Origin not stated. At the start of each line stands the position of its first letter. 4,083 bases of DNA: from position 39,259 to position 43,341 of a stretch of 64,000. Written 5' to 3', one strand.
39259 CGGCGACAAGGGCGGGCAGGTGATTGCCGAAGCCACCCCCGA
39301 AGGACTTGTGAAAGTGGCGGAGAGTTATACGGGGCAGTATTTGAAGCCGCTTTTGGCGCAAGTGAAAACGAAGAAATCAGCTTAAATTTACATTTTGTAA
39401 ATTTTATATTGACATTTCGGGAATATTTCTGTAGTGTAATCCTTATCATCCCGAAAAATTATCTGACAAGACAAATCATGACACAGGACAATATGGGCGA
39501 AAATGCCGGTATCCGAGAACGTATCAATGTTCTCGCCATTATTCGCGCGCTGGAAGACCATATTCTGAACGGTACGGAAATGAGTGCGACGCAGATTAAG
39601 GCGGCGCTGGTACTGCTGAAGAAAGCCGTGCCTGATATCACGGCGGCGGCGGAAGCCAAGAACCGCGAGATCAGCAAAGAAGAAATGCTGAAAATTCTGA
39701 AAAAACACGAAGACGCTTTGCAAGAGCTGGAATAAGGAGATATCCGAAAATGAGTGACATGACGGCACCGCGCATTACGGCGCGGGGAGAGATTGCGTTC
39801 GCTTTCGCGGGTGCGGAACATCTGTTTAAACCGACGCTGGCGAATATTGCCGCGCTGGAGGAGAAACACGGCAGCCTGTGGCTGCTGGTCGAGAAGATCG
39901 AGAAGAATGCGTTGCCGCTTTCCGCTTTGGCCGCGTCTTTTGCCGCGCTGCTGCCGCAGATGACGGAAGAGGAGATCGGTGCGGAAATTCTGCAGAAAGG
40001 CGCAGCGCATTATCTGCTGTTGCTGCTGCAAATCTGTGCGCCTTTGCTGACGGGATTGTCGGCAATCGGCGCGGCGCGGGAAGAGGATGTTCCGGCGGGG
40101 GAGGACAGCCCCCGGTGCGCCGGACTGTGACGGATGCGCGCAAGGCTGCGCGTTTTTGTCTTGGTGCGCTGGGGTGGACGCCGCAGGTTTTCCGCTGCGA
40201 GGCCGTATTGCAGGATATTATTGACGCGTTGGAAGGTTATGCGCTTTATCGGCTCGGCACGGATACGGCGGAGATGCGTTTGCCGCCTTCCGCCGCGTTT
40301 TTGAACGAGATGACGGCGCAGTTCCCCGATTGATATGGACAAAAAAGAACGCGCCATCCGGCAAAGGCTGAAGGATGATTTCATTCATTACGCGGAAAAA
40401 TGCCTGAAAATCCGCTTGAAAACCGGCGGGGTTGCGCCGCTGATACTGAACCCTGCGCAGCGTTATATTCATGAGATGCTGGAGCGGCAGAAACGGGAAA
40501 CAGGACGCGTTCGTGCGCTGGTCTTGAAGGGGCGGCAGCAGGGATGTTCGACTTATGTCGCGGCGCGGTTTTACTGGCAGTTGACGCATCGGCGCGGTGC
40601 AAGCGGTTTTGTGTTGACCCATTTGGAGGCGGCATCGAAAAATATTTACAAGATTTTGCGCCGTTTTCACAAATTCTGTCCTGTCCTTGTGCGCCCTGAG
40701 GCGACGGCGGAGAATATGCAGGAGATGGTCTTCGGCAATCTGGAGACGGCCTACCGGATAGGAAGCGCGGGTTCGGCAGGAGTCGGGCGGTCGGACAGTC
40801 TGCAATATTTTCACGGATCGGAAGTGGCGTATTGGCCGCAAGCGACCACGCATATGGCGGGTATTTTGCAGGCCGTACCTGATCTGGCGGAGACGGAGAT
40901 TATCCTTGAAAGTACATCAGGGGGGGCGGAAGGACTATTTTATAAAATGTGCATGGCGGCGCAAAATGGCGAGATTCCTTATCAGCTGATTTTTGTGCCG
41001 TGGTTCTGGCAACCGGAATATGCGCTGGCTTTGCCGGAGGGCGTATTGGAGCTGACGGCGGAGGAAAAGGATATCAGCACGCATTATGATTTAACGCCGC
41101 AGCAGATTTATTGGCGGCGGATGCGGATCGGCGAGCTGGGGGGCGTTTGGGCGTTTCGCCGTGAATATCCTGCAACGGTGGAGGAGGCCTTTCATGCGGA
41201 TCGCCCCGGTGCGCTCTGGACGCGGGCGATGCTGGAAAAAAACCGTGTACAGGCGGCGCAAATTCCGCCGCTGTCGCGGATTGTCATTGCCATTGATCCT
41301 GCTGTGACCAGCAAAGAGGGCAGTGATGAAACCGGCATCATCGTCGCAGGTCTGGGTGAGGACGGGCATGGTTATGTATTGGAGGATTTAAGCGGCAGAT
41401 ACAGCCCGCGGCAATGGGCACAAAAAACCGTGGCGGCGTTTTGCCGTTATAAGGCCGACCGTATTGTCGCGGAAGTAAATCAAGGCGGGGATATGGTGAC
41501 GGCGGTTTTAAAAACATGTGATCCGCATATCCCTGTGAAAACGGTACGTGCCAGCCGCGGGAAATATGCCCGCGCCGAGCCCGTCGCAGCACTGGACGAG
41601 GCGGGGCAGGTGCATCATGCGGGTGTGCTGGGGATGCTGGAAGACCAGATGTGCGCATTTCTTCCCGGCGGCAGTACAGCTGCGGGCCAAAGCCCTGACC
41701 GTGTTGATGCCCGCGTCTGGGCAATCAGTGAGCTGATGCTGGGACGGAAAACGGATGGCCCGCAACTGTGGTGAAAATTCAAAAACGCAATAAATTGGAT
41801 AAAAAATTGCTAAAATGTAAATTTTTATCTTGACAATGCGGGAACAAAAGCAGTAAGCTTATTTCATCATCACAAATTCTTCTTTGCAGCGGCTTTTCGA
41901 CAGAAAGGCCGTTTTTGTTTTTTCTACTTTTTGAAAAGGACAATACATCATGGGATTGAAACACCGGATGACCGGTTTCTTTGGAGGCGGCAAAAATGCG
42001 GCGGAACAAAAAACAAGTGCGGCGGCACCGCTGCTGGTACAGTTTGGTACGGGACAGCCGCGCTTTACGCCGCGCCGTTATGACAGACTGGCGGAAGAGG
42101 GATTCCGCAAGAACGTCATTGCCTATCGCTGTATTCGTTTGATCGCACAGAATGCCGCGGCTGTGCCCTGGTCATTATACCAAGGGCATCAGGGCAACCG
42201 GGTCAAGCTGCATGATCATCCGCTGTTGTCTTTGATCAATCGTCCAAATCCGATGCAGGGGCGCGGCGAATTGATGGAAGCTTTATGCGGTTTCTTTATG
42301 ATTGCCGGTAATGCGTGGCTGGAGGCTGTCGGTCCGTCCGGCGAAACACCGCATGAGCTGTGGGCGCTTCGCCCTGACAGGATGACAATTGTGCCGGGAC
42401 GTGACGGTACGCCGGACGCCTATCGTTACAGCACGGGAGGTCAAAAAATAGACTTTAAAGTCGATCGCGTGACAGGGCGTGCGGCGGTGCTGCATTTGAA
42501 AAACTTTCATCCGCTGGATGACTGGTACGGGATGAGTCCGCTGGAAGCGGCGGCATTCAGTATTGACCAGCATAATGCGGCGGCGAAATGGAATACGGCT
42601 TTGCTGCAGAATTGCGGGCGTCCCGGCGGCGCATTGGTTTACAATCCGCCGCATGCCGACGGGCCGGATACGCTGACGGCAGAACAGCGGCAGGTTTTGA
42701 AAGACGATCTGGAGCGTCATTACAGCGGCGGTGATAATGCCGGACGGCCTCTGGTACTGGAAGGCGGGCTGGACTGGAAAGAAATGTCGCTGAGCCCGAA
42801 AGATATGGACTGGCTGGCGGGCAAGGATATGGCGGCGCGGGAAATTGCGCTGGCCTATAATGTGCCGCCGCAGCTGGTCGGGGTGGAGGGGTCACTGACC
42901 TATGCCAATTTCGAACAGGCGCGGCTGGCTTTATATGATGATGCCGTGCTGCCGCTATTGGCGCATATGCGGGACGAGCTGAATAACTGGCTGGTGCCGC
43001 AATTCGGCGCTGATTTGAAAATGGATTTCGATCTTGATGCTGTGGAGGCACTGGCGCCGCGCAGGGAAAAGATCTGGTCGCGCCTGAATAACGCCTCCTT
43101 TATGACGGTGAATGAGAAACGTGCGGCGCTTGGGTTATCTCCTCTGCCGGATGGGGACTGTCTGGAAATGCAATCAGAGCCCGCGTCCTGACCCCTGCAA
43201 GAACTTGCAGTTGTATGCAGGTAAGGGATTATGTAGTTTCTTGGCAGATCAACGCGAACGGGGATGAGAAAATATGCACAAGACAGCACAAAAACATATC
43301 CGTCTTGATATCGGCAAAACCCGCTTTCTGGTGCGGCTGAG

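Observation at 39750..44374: Tail chaperone and tape-measure genes displaced from the tail module and the chaperone duplicated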

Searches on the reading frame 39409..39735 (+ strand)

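Call 3: search_protein_families(library=pfam, proteins=[window:39409-39735:+], max_evalue=1)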
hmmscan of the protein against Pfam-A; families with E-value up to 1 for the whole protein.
window:39409-39735:+ (108 aa): 2 families
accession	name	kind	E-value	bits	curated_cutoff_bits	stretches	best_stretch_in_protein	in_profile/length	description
PF00862.26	GT-B_Sucrose_synth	-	0.0056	16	23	1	9-97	15-100/290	Sucrose synthase first GT-B domain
PF01346.23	FKBP_N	-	0.077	14.3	22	1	35-99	19-82/97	Domain amino terminal to FKBP-type peptidyl-prolyl isomerase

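Call 4: search_protein_families(library=phrogs, proteins=[window:39409-39735:+], max_evalue=1)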
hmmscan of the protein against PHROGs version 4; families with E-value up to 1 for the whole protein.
window:39409-39735:+ (108 aa): 1 family
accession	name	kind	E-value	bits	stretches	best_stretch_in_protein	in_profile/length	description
phrog_12241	-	DNA, RNA and nucleotide metabolism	0.19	11.6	1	33-105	12-86/502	DNA polymerase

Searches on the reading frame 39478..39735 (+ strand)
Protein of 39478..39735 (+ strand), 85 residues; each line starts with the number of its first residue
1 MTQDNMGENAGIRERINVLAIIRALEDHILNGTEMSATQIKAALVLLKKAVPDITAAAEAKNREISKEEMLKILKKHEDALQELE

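Call 82: search_protein_families(library=ncbifam, proteins=[window:39478-39735:+], max_evalue=0.1)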
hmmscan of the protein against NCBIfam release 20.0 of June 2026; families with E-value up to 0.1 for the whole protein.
window:39478-39735:+ (85 aa): 0 families

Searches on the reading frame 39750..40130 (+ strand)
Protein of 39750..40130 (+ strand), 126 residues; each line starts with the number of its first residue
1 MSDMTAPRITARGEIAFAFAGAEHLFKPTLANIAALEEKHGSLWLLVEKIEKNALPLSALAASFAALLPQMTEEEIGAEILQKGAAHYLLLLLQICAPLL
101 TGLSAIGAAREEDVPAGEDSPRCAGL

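Call 3: search_protein_families(library=pfam, proteins=[window:39750-40130:+], max_evalue=1)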
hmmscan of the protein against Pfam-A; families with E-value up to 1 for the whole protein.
window:39750-40130:+ (126 aa): 1 family
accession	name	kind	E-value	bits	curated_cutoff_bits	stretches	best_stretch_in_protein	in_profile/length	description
PF11836.14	Phage_TAC_11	-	3e-10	40.5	27.8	1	12-101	1-91/96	Phage tail tube protein, GTA-gp10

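Call 4: search_protein_families(library=phrogs, proteins=[window:39750-40130:+], max_evalue=1)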
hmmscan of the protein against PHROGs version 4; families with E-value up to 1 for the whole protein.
window:39750-40130:+ (126 aa): 2 families
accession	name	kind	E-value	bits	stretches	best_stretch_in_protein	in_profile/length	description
phrog_2115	-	tail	0.00024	22.5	1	12-78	5-75/125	tail protein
phrog_6454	-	unknown function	0.0031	18.5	1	11-101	5-95/114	-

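Call 50: find_homologous_proteins(query=A2, max_evalue=0.001)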
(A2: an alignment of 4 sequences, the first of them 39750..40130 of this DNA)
Query A2 (4 sequences) (126 aa, profile of the alignment): 6 proteins with E <= 0.001 among 4380 candidates.
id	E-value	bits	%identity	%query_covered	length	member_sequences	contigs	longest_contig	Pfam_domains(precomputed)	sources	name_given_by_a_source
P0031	4.9e-65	235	87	100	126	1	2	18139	PF11836.15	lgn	-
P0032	6.7e-64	231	94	100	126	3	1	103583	PF11836.15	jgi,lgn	jgi:hypothetical protein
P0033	1.2e-61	224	89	100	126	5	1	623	PF11836.15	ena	-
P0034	4.2e-59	216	63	98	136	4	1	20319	PF11836.15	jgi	-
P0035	4.5e-59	216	85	100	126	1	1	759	PF11836.15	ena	-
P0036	6.0e-57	209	52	98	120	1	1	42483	-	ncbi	-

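Call 71: predict_structure(alignment_id=A5)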
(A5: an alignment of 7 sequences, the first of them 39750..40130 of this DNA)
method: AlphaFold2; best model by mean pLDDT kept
length: 126 residues; sequences in the alignment: 7
mean_pLDDT: 82.7   pTM: 0.74
mean pLDDT of the five models: 82.7, 81.2, 81.2, 81.2, 80.6
residues with pLDDT >= 90: 89; 70-90: 9; 50-70: 7; < 50: 21
segments of 3 or more residues with pLDDT < 50: 109-126
pLDDT, mean of each block of 10 residues (from residue 1): 73 92 93 93 95 95 96 96 94 94 59 40 38
secondary structure, 60 per line:
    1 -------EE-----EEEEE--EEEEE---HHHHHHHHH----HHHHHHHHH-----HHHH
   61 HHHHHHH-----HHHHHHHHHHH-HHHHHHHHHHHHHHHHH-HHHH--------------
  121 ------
elements in order: E15-19 E22-26 H30-38 H43-51 H57-67 H73-83 H85-101 H103-106

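Call 75: fold_search(model_id=the predicted structure, library=viral)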
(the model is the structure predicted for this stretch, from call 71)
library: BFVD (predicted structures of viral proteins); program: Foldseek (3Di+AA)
matches with E <= 10: 418; with E <= 0.001: 2
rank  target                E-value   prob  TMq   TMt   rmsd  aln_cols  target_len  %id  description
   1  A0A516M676            4.8e-04  1.00  0.56  0.60   8.3       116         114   18  (no name in the UniProt tables at hand)
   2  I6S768                8.8e-04  1.00  0.55  0.53  11.2       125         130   17  (no name in the UniProt tables at hand)
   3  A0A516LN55            1.2e-03  1.00  0.55  0.57  11.1       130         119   16  (no name in the UniProt tables at hand)
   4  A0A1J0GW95            1.9e-03  1.00  0.54  0.54  13.5       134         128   17  (no name in the UniProt tables at hand)
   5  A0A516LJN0            1.9e-03  1.00  0.53  0.55  10.6       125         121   15  (no name in the UniProt tables at hand)
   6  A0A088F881            2.2e-03  1.00  0.53  0.52   8.1       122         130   16  (no name in the UniProt tables at hand)
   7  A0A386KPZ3            7.2e-03  1.00  0.43  0.40  10.1       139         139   15  Uncharacterized protein [Caulobacter phage Kronos]
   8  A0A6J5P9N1            9.0e-03  0.99  0.44  0.39  14.1       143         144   19  Uncharacterized protein [uncultured Caudovirales phage]
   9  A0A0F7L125            9.5e-03  1.00  0.52  0.49  10.6       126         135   21  Uncharacterized protein [uncultured marine virus]
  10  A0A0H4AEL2            1.2e-02  1.00  0.47  0.45  12.6       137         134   18  (no name in the UniProt tables at hand)
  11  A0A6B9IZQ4            3.6e-02  0.99  0.47  0.49   9.5       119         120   13  (no name in the UniProt tables at hand)
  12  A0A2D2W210            4.0e-02  1.00  0.49  0.52   6.4       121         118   12  (no name in the UniProt tables at hand)
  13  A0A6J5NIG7            5.0e-02  1.00  0.58  0.59   8.7       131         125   11  Uncharacterized protein [uncultured Caudovirales phage]
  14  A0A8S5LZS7            6.9e-02  0.97  0.47  0.43   9.4       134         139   14  Uncharacterized protein [Siphoviridae sp. ctM7c3]
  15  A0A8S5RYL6            6.9e-02  0.95  0.45  0.42  13.3       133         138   16  Tail tube protein [Myoviridae sp. ctKFg29]
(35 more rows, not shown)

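Call 82: search_protein_families(library=ncbifam, proteins=[window:39750-40130:+], max_evalue=0.1)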
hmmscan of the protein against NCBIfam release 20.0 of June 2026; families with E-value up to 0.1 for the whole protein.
window:39750-40130:+ (126 aa): 0 families

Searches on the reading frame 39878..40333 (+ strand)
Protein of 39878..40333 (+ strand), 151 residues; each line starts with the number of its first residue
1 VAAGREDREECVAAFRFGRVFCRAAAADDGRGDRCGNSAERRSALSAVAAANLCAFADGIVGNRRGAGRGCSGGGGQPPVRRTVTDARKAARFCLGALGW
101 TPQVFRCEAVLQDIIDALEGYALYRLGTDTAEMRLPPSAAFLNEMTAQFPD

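Call 3: search_protein_families(library=pfam, proteins=[window:39878-40333:+], max_evalue=1)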
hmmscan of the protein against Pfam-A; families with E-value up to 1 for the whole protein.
window:39878-40333:+ (151 aa): 2 families
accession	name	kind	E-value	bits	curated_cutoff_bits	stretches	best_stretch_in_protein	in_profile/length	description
PF09550.16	Phage_TAC_6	-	0.12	13.2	23.4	0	89-105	5-21/58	Phage tail assembly chaperone protein, TAC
PF03130.22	HEAT_PBS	-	0.91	10.7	20.9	1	88-119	2-26/27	PBS lyase HEAT-like repeat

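Call 4: search_protein_families(library=phrogs, proteins=[window:39878-40333:+], max_evalue=1)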
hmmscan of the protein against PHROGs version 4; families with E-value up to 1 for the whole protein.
window:39878-40333:+ (151 aa): 0 families

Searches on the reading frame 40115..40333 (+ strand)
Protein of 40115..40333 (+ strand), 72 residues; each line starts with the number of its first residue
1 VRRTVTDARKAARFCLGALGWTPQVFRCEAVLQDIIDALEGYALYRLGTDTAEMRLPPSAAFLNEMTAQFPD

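Call 35: search_protein_families(library=phrogs, proteins=[window:40115-40333:+], max_evalue=0.01)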
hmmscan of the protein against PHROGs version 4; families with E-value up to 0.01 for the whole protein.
window:40115-40333:+ (72 aa): 0 families

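Call 81: search_protein_families(library=pfam, alignment_id=A6, max_evalue=1)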
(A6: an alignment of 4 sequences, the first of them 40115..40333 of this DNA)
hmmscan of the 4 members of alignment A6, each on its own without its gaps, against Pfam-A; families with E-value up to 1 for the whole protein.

A. member 1, window:40115-40333:+ (72 aa): 2 families
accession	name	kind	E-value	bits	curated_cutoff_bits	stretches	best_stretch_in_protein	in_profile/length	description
PF03130.22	HEAT_PBS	-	0.0089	16.9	20.9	1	9-40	2-26/27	PBS lyase HEAT-like repeat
PF09550.16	Phage_TAC_6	-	0.019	15.8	23.4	0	10-26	5-21/58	Phage tail assembly chaperone protein, TAC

B. families by the number of members that match (of 4 scanned): 2 families
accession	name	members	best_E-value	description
PF09550.16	Phage_TAC_6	4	0.00072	Phage tail assembly chaperone protein, TAC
PF03130.22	HEAT_PBS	3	0.0089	PBS lyase HEAT-like repeat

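Call 82: search_protein_families(library=ncbifam, proteins=[window:40115-40333:+], max_evalue=0.1)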
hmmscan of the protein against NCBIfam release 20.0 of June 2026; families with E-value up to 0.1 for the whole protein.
window:40115-40333:+ (72 aa): 0 families

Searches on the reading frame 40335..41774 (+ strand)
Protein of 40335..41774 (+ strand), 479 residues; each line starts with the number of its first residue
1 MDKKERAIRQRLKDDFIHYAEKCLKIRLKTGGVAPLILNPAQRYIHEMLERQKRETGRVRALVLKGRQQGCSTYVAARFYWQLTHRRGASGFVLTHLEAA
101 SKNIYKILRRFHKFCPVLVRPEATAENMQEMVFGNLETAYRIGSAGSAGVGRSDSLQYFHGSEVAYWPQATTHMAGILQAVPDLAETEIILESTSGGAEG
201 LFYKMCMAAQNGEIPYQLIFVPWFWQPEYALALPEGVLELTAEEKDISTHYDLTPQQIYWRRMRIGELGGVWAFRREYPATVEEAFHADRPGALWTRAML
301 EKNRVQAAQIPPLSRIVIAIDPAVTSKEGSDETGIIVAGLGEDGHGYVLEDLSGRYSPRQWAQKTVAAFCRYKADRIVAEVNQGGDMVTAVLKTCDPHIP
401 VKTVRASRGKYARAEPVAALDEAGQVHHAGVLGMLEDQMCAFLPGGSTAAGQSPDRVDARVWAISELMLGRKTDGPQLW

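Call 7: search_protein_families(library=pfam, proteins=[window:40335-41774:+], max_evalue=0.01)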
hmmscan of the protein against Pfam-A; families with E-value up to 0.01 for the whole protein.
window:40335-41774:+ (479 aa): 1 family
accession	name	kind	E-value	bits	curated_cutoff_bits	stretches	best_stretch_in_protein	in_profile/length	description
PF17289.8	Terminase_6C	-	1.6e-17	64.3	22.6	1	318-466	1-154/155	Terminase RNaseH-like domain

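Call 82: search_protein_families(library=ncbifam, proteins=[window:40335-41774:+], max_evalue=0.1)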
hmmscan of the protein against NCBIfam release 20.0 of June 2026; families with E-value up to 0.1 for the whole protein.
window:40335-41774:+ (479 aa): 2 families
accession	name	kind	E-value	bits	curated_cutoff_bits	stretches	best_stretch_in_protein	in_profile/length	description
NF033889.1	termin_lrg_T7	equivalog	1.2e-06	27.6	150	1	306-394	325-410/500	phage terminase large subunit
TIGR01630.1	psiM2_ORF9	equivalog_domain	6.6e-05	23.5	41.65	1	331-442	1-119/142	phage terminase large subunit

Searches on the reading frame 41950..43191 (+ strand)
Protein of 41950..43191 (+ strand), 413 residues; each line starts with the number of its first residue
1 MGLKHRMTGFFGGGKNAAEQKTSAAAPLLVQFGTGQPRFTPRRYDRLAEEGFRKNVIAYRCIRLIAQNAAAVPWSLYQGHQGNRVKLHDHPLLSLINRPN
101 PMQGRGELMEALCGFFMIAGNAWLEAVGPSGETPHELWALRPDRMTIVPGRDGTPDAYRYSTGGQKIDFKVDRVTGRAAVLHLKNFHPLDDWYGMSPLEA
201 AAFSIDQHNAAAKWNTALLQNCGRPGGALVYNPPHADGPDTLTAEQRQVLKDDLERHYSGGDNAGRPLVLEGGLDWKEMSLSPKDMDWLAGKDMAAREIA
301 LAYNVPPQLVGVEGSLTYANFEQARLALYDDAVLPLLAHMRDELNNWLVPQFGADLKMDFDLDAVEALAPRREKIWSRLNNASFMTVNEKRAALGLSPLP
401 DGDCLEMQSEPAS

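Call 7: search_protein_families(library=pfam, proteins=[window:41950-43191:+], max_evalue=0.01)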
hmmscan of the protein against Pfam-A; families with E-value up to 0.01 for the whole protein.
window:41950-43191:+ (413 aa): 1 family
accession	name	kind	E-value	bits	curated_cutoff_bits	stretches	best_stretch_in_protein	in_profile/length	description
PF04860.17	Phage_portal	-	6.8e-86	288.8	39.1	1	58-395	3-321/321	Phage portal protein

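Call 29: search_solved_structures(query=window:41950-43191:+, max_evalue=0.00001)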
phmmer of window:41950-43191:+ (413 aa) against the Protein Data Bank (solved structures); distinct sequences matched with E-value up to 0.00001: 7.
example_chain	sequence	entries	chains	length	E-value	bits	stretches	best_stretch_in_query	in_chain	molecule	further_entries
6tba_1A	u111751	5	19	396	6.4e-102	344.8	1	17-402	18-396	Portal protein Rcc01684 | Phage portal protein, HK97 family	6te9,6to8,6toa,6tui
6te8_A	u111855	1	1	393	2.1e-101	343.1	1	17-398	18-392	Phage portal protein, HK97 family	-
8cez_A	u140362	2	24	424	5.3e-20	75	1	56-409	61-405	Portal protein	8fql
9lbn_H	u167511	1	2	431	6.2e-19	71.4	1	59-400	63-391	portal protein gp1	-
8fwb_U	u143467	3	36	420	1.7e-11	46.9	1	246-402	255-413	Portal protein, gp7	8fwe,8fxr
9lw9_A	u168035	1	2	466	1.1e-08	37.7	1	180-370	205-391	Portal protein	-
9rkq_A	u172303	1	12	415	2.5e-08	36.5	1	238-396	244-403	Portal protein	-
